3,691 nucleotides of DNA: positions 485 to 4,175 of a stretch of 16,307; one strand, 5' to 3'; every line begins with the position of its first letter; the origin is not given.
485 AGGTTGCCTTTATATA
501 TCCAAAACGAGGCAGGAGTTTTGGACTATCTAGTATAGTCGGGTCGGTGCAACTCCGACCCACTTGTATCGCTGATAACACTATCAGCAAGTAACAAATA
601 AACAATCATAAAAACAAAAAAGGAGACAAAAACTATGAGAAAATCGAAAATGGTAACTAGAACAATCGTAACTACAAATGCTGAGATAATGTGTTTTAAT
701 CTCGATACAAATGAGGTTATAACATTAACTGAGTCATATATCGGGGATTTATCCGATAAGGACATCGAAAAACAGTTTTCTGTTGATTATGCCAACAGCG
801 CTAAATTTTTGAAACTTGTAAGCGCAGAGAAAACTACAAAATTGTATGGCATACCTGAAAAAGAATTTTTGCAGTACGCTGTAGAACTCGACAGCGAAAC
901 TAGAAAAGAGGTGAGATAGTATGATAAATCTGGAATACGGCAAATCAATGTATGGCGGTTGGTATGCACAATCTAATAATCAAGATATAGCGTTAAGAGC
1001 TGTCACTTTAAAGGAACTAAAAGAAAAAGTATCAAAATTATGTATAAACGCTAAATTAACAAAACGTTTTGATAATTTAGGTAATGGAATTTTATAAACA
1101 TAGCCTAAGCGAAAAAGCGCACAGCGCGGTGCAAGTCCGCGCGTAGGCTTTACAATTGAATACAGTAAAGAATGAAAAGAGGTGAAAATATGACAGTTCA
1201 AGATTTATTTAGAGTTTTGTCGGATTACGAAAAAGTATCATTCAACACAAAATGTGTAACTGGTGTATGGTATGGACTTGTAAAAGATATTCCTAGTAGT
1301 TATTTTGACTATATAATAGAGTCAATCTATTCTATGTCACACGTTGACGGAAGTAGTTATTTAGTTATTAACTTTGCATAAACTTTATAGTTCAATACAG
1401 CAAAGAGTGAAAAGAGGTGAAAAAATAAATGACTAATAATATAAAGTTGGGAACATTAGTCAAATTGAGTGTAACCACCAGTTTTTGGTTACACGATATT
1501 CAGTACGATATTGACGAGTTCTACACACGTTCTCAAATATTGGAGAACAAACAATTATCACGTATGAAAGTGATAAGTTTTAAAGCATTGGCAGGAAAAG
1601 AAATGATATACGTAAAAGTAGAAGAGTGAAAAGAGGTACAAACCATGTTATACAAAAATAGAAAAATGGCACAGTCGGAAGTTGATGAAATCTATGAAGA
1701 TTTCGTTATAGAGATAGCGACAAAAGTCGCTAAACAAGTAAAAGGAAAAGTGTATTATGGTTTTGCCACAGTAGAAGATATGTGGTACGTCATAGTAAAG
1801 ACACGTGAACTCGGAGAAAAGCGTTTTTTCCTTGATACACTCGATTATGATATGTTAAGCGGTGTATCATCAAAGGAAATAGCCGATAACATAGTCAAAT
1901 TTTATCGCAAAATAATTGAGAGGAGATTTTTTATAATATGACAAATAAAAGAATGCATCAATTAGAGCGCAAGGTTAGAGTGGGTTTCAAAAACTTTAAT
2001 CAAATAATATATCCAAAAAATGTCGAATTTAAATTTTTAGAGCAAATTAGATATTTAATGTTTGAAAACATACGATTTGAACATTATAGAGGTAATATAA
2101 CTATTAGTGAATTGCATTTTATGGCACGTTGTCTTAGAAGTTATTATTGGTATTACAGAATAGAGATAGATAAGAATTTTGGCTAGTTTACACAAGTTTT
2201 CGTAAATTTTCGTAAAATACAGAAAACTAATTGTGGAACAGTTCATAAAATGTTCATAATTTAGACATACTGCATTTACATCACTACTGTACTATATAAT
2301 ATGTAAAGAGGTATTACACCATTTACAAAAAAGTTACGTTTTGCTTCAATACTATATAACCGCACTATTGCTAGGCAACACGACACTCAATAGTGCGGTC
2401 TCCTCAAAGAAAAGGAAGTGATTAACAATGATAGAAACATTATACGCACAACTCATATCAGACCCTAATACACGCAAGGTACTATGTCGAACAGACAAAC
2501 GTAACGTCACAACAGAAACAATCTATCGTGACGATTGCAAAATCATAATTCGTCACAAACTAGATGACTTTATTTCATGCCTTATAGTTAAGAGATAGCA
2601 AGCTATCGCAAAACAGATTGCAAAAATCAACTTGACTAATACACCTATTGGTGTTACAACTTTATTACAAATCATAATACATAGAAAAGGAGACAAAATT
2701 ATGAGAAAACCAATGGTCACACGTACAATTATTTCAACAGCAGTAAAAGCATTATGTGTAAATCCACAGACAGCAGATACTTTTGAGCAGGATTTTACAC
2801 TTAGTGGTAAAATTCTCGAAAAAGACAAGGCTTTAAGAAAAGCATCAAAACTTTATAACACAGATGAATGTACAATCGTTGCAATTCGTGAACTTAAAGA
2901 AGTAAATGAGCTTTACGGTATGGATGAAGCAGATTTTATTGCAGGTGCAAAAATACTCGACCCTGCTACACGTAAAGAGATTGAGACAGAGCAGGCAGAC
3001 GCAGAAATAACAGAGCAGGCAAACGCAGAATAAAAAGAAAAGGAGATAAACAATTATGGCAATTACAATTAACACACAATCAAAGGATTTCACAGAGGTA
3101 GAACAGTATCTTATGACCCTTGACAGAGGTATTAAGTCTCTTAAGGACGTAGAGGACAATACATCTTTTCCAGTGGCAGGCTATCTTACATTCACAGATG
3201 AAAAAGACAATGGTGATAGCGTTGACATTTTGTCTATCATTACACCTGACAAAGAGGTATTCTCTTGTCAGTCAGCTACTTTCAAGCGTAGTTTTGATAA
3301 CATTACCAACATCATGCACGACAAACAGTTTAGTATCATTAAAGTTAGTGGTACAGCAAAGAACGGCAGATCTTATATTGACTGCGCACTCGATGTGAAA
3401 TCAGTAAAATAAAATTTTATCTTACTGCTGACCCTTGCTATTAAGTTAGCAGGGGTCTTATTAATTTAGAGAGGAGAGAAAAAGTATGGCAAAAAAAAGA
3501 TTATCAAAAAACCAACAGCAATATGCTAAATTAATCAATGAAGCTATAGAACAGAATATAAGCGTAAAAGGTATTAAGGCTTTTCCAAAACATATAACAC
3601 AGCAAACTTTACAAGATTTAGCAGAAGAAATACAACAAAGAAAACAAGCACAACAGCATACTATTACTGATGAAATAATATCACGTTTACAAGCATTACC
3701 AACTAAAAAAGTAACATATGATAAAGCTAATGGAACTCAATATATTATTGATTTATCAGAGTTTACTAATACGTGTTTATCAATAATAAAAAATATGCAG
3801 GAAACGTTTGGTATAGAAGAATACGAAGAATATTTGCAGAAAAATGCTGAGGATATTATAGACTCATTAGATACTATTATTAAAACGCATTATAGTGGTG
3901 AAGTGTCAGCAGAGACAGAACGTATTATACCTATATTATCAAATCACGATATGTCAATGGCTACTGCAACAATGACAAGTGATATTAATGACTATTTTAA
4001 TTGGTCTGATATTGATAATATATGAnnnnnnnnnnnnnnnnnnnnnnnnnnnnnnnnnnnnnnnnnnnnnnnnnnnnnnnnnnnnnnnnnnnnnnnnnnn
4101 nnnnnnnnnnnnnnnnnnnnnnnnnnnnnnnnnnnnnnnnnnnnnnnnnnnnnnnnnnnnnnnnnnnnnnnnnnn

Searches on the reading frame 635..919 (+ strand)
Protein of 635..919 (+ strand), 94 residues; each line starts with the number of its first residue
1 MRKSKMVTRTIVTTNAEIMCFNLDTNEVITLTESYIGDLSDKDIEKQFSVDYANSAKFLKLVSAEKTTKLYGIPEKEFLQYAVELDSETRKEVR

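Call 18: find_encoding_contigs(protein=window:635-919:+, flank=10000, max_places=10)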
Protein window:635-919:+ (94 aa): 6 contigs read that carry it; 1 place shown.
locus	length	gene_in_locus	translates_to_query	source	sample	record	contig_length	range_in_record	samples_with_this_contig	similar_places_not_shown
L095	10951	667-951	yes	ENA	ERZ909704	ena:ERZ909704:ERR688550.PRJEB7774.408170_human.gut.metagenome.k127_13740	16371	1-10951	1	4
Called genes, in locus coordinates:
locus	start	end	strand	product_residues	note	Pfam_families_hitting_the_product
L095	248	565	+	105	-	-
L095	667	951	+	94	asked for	-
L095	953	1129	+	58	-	-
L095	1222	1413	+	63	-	-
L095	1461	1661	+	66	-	-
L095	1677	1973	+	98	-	-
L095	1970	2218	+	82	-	-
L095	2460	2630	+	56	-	-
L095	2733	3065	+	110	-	-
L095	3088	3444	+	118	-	-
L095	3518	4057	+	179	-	-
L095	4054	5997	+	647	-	PF03175:DNA_pol_B_2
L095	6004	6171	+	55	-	-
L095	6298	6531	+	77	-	-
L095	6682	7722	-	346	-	PF05894:Podovirus_Gp16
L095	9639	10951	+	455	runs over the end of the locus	PF25622:Phi29_MCP, PF02368:Big_2 (weak)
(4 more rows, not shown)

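Call 24: search_protein_families(library=pfam, proteins=[window:635-919:+], max_evalue=0.1)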
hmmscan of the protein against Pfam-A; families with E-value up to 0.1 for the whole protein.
window:635-919:+ (94 aa): 1 family
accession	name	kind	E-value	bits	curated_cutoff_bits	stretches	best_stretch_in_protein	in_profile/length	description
PF22386.1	PPI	-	0.0029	18.2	27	1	46-78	4-36/63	Protease propeptides/inhibitors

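Call 33: search_protein_families(library=phrogs, proteins=[window:635-919:+], max_evalue=0.01)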
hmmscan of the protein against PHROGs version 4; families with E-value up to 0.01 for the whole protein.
window:635-919:+ (94 aa): 1 family
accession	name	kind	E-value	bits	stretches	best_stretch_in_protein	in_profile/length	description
phrog_6370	-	DNA, RNA and nucleotide metabolism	1.5e-05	26.2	1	4-92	2-91/101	dsDNA binding protein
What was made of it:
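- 635..919 (+): p6-like paralog 1 (94 aa), candidate array-binding protein. phrog_6370 E=1.5e-5 covering profile positions 2-91 of 101 (call 33).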

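Call 55: search_protein_families(library=pfam, proteins=[window:635-919:+], max_evalue=10)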
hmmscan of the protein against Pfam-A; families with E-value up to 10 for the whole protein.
window:635-919:+ (94 aa): 1 family
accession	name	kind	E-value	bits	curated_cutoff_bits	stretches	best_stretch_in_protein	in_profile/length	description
PF22386.1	PPI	-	0.0029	18.2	27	1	46-78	4-36/63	Protease propeptides/inhibitors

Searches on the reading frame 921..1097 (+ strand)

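Call 24: search_protein_families(library=pfam, proteins=[window:921-1097:+], max_evalue=0.1)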
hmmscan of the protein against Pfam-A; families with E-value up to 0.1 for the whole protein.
window:921-1097:+ (58 aa): 0 families

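Call 33: search_protein_families(library=phrogs, proteins=[window:921-1097:+], max_evalue=0.01)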
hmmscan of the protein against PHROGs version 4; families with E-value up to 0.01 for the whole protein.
window:921-1097:+ (58 aa): 1 family
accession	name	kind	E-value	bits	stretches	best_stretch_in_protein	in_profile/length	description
phrog_25975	-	unknown function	0.00052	21.4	1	1-43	1-43/69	-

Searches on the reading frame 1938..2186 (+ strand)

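Call 24: search_protein_families(library=pfam, proteins=[window:1938-2186:+], max_evalue=0.1)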
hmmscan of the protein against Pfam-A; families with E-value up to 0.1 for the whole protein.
window:1938-2186:+ (82 aa): 1 family
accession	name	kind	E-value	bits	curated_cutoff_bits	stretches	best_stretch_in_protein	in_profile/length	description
PF19004.6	DUF5733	-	0.049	14.1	27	1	11-48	29-64/115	Family of unknown function (DUF5733)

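Call 33: search_protein_families(library=phrogs, proteins=[window:1938-2186:+], max_evalue=0.01)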
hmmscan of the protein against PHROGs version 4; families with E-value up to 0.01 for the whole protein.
window:1938-2186:+ (82 aa): 0 families

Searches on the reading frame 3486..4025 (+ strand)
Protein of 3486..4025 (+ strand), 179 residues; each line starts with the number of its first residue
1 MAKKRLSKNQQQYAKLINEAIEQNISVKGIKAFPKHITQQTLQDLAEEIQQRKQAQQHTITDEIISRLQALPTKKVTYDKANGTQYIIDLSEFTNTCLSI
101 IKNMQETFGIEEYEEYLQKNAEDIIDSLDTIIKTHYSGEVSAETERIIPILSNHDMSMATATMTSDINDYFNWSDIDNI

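Call 21: find_related_loci(query=window:3486-4025:+, collection=viral_contigs, flank=10000)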
Query window:3486-4025:+ (179 aa) in viral_contigs; peptide patterns used: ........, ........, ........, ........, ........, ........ (x = any residue, [..] = any of these).
6 stretches matched a pattern, but none encodes a relative of the query by tblastn (E <= 1e-3).
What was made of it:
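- Tried and rejected: Related-locus search with the 179-aa ORF (terminal-protein position): no confirmed hit (call 21).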

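Call 24: search_protein_families(library=pfam, proteins=[window:3486-4025:+], max_evalue=0.1)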
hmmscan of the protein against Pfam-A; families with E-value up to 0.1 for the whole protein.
window:3486-4025:+ (179 aa): 5 families
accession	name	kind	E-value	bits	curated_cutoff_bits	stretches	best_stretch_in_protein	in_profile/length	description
PF17148.9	DUF5117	-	0.026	14.8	27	1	9-75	87-148/189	Domain of unknown function (DUF5117)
PF02607.22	B12-binding_2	-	0.038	14.6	23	0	12-66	16-62/74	B12 binding domain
PF14694.11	LINES_N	-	0.038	13.8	25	0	4-65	82-143/351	Lines N-terminus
PF14265.11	DUF4355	-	0.053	14.2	25.4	1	2-58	13-67/124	Capsid assembly scaffolding protein Gp46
PF15771.10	IHO1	-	0.053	12.7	27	1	90-135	117-160/575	Interactor of HORMAD1 protein 1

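Call 33: search_protein_families(library=phrogs, proteins=[window:3486-4025:+], max_evalue=0.01)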
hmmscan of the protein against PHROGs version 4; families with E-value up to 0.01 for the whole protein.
window:3486-4025:+ (179 aa): 0 families
